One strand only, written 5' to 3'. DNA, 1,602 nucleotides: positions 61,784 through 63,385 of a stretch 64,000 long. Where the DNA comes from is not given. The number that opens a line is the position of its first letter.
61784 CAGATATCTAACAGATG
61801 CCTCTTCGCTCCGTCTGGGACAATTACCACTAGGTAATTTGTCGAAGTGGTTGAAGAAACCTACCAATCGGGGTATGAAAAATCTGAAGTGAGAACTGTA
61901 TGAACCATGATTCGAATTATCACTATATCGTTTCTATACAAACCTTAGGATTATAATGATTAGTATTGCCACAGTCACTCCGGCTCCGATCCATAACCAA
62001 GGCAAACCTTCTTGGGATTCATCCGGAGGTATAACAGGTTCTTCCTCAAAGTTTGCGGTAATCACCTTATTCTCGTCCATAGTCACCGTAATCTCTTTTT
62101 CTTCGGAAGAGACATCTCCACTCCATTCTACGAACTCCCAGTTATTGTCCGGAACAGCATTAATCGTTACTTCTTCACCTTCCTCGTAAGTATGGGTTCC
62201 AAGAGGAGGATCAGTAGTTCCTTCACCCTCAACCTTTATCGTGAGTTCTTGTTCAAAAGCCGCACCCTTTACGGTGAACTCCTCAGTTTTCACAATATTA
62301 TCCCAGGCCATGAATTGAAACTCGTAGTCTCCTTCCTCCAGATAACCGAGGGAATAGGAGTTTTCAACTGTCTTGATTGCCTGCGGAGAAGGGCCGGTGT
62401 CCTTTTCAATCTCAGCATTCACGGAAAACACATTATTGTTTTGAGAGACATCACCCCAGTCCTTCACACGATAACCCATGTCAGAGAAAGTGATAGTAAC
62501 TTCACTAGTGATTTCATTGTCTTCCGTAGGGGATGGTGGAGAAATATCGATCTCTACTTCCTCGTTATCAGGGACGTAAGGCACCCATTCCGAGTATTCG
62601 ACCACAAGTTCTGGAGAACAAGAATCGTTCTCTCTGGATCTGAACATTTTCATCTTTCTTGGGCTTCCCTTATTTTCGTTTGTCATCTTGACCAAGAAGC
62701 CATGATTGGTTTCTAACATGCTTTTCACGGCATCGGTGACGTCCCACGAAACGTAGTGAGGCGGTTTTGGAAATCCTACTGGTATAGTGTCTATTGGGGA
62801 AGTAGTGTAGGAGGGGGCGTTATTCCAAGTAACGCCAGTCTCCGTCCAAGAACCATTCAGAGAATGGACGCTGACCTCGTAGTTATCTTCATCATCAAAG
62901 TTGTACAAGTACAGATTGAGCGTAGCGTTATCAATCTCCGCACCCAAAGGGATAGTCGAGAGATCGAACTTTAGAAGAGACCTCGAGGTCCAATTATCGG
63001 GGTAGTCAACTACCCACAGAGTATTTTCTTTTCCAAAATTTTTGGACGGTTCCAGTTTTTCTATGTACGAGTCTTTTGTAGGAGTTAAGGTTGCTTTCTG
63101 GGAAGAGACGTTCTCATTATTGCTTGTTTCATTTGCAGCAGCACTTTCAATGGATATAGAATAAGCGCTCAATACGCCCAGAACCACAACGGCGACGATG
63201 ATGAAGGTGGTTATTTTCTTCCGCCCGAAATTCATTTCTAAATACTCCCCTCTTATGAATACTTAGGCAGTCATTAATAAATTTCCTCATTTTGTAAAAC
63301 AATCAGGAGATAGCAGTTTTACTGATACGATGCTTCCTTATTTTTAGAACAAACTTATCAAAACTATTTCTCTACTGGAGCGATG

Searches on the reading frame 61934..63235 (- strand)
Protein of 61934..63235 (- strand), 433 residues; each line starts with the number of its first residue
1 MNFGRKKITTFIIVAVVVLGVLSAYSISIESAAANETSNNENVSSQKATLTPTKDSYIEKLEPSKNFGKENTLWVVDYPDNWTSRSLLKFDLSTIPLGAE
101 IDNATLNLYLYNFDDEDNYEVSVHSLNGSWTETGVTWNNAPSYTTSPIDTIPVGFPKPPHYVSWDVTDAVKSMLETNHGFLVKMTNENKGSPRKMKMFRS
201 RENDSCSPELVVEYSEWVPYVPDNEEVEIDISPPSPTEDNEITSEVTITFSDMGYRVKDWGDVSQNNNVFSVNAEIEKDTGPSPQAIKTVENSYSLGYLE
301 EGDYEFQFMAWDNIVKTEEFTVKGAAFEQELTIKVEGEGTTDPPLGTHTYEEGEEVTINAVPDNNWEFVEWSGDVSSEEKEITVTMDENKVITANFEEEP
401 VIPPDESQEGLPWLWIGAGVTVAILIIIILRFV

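Call 75: search_protein_families(library=pfam, proteins=[window:61934-63235:-], max_evalue=0.00001)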
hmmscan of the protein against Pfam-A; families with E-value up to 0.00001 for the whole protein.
window:61934-63235:- (433 aa): 3 families
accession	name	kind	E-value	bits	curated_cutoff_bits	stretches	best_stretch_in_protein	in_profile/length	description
PF24517.2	CBM96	-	5.8e-36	124.2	26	1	47-213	2-163/164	Carbohydrate-binding module family 96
PF18998.6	Flg_new_2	-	9.2e-16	58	23.6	1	331-399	3-72/73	Divergent InlB B-repeat domain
PF06848.17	Disaggr_repeat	-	5.8e-06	26.5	33.9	0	81-142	25-88/179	Disaggregatase related repeat domain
